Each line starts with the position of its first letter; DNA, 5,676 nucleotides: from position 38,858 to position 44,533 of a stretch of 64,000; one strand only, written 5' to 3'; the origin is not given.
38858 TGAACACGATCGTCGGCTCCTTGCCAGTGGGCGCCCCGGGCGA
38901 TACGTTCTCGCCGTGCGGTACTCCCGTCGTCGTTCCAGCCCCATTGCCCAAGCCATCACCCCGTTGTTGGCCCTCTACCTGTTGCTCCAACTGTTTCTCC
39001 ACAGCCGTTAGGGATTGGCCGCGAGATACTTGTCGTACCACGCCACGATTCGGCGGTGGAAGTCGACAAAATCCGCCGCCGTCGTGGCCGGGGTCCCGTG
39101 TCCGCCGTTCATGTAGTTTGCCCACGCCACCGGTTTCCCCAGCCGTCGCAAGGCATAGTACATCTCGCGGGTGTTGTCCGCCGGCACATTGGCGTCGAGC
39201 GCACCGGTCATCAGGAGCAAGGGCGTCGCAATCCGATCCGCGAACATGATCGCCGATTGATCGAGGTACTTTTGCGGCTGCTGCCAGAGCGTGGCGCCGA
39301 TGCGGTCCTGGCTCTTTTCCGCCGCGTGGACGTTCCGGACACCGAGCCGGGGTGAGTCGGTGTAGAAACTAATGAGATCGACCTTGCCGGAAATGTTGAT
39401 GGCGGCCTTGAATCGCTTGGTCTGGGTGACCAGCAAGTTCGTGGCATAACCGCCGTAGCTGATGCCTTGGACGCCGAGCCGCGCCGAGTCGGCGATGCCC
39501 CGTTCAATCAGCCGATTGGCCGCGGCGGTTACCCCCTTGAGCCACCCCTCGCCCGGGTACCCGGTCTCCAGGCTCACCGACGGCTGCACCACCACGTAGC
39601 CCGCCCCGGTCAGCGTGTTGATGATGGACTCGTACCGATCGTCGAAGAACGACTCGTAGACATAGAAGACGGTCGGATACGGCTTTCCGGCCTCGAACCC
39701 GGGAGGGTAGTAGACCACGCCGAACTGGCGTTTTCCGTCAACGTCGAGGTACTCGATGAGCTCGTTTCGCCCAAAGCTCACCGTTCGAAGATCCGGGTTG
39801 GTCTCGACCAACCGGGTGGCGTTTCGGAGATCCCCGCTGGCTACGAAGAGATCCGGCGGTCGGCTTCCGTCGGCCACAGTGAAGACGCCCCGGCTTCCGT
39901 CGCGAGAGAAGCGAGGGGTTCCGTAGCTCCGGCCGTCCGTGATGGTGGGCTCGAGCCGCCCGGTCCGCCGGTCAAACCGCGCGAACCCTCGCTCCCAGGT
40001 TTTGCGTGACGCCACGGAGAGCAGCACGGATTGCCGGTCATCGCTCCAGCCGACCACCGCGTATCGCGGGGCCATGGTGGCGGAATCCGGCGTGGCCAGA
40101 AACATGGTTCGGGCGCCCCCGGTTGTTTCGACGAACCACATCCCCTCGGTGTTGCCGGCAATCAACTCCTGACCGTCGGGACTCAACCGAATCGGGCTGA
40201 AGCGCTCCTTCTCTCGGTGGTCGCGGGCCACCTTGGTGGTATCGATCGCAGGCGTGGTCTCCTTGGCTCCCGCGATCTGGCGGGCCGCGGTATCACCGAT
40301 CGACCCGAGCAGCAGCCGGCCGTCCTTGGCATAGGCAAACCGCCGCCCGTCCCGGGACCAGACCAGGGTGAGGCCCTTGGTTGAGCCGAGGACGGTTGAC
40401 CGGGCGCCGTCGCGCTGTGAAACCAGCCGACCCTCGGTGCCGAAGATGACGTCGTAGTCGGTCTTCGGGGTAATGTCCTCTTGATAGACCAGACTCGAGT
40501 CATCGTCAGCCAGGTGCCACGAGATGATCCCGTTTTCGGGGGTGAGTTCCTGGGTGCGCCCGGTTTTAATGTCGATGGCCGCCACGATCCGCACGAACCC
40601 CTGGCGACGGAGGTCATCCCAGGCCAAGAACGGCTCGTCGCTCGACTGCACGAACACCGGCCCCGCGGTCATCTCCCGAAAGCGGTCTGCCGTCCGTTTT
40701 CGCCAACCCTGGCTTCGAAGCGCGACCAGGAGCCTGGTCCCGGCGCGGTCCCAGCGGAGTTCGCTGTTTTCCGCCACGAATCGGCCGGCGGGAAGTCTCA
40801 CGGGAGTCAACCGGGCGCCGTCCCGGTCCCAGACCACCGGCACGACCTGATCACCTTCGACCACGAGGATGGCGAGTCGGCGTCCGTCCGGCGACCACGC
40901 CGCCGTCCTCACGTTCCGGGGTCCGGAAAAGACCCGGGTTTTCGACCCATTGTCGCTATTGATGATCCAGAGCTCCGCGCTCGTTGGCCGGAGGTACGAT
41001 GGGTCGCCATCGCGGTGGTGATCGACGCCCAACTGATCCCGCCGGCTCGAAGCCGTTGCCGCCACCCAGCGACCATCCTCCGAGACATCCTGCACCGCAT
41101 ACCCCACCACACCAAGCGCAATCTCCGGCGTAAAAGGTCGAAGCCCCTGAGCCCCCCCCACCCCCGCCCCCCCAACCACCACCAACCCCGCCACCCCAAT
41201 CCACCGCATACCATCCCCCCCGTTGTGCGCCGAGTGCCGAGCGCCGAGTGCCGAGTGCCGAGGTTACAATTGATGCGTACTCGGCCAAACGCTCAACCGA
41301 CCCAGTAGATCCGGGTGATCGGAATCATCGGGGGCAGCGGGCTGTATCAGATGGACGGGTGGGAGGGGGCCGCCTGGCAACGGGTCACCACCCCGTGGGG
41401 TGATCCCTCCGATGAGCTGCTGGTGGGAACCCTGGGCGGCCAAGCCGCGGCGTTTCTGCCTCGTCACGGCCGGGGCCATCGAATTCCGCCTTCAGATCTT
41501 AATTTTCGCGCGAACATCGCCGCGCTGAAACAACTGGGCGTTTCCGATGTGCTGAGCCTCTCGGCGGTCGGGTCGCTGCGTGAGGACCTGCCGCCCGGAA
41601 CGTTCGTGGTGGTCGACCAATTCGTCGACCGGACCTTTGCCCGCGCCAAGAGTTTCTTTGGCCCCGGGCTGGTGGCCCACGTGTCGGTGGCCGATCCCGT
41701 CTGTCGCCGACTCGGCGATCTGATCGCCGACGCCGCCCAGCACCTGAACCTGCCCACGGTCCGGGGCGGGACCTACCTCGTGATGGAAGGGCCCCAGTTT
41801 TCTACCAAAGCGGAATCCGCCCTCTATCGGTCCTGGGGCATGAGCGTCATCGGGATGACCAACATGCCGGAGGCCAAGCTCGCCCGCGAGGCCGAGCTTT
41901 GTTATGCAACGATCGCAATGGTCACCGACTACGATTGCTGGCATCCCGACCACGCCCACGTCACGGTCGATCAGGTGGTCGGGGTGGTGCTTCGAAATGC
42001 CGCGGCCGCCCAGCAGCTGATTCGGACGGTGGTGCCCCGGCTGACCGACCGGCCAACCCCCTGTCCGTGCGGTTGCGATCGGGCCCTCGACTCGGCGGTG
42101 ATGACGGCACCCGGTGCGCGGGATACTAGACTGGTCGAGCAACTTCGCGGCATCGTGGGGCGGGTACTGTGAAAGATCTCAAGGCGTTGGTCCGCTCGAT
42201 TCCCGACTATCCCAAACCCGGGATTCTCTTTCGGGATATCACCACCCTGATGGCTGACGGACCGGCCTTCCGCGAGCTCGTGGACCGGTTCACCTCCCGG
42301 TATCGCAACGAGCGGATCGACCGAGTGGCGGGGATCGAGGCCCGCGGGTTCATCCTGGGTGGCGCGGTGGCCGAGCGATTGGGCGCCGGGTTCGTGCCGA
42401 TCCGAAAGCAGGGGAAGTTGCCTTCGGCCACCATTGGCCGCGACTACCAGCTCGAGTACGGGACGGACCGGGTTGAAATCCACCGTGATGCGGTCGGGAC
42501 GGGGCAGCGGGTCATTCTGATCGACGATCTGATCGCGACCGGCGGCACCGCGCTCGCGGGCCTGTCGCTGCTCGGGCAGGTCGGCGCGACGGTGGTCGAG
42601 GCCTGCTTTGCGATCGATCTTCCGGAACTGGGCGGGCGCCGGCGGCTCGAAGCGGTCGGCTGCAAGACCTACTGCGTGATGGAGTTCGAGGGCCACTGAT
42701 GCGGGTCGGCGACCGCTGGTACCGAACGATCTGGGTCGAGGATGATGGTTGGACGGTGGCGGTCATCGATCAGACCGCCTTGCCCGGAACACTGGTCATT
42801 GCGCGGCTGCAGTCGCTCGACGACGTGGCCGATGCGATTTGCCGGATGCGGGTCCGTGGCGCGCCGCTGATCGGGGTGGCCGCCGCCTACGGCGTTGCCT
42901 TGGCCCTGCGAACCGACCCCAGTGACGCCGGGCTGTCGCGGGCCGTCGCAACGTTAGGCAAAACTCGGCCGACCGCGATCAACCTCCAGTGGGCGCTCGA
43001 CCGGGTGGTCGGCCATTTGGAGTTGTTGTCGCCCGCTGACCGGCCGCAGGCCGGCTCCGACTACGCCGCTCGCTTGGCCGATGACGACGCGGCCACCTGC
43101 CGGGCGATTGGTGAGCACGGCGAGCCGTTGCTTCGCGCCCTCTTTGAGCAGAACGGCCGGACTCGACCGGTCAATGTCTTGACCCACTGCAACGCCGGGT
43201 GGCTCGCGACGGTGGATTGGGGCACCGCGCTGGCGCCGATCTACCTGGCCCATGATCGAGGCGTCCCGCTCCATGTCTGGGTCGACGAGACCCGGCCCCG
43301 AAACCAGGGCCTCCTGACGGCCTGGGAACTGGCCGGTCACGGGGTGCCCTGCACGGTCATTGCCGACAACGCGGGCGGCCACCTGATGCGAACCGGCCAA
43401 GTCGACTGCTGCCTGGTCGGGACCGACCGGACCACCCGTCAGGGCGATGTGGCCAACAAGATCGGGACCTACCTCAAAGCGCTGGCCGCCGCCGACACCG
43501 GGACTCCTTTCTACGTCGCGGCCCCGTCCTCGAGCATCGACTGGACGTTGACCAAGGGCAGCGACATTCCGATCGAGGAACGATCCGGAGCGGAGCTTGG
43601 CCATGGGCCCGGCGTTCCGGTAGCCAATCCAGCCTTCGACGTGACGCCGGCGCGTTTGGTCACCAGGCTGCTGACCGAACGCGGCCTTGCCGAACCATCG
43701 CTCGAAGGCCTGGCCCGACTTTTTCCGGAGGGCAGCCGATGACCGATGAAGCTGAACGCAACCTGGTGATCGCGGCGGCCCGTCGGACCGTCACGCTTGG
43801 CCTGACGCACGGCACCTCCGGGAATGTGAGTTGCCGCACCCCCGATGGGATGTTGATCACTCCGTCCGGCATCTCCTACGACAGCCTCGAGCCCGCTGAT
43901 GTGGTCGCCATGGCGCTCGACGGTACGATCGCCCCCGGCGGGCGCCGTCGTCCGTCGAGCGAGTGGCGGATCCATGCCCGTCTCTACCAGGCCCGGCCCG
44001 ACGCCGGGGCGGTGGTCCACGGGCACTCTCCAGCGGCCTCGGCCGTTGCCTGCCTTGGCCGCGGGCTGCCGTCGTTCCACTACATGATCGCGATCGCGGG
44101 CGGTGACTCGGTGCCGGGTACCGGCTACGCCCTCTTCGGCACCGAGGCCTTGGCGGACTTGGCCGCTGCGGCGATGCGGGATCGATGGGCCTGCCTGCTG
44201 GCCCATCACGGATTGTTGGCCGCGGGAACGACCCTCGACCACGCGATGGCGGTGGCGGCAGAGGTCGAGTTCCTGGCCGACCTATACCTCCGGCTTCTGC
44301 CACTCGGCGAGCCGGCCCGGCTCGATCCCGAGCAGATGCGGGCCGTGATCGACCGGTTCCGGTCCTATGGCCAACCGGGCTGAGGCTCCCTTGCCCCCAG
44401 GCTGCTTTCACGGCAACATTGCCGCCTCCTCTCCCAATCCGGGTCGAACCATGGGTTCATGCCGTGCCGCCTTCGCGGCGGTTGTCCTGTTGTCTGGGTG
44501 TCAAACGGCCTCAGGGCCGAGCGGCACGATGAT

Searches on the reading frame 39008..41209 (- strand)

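Call 43: search_protein_families(library=pfam, proteins=[window:39008-41209:-], max_evalue=0.001)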
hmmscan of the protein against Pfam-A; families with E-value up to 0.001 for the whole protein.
window:39008-41209:- (733 aa): 5 families
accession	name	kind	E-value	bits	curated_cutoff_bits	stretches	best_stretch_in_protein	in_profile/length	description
PF00326.27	Peptidase_S9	-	1.6e-28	100.1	22.6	1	558-730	46-211/213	Prolyl oligopeptidase family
PF08840.17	BAAT_C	-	1.2e-05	25.9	20.9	1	574-704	20-158/210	BAAT / Acyl-CoA thioester hydrolase C terminal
PF07676.18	PD40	-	1.2e-05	25.5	20.9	0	91-113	2-24/38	WD40-like Beta Propeller Repeat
PF20434.5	BD-FAE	-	2.2e-05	24.5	26.8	1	596-686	129-214/215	BD-FAE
PF02129.25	Peptidase_S15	-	8.7e-05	22.8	23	0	575-616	94-137/262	X-Pro dipeptidyl-peptidase (S15 family)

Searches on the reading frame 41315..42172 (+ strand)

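Call 43: search_protein_families(library=pfam, proteins=[window:41315-42172:+], max_evalue=0.001)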
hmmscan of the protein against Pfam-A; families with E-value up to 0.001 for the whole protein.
window:41315-42172:+ (285 aa): 1 family
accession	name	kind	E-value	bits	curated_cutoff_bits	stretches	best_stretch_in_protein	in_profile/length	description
PF01048.26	PNP_UDP_1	-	9.2e-43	146.7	25.1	1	2-240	2-232/233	Phosphorylase superfamily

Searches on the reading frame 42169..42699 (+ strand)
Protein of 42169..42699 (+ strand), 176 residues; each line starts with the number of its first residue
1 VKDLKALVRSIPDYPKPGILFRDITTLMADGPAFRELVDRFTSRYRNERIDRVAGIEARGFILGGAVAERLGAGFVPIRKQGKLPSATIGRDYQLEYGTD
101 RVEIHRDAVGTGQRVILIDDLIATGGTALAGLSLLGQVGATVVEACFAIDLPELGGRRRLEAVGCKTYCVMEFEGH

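Call 43: search_protein_families(library=pfam, proteins=[window:42169-42699:+], max_evalue=0.001)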
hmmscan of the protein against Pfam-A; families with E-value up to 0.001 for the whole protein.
window:42169-42699:+ (176 aa): 1 family
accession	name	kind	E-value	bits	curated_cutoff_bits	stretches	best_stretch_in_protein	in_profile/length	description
PF00156.33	Pribosyltran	-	1.5e-14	54.1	26.3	1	30-163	7-138/158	Phosphoribosyl transferase domain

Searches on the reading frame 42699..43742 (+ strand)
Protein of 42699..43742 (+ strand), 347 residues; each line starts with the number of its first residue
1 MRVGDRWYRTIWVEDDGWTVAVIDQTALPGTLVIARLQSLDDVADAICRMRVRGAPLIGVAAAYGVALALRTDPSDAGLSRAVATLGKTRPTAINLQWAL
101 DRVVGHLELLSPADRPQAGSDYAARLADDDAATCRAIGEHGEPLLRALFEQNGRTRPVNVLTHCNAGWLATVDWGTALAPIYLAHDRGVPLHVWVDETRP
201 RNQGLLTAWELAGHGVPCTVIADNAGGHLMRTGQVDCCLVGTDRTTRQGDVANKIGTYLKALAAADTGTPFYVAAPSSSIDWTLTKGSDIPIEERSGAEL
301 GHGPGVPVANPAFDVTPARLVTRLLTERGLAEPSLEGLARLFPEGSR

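Call 43: search_protein_families(library=pfam, proteins=[window:42699-43742:+], max_evalue=0.001)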
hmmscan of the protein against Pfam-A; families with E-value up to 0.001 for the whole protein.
window:42699-43742:+ (347 aa): 1 family
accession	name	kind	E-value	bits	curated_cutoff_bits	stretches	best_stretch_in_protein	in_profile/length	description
PF01008.23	IF-2B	-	5.3e-60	203.5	22.4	1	52-333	2-280/280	Initiation factor 2 subunit family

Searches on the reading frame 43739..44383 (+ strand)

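Call 43: search_protein_families(library=pfam, proteins=[window:43739-44383:+], max_evalue=0.001)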
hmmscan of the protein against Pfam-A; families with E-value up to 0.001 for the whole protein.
window:43739-44383:+ (214 aa): 1 family
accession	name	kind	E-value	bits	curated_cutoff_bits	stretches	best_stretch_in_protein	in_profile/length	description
PF00596.27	Aldolase_II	-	5.8e-54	183.2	22.2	1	10-184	3-183/183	Class II Aldolase and Adducin N-terminal domain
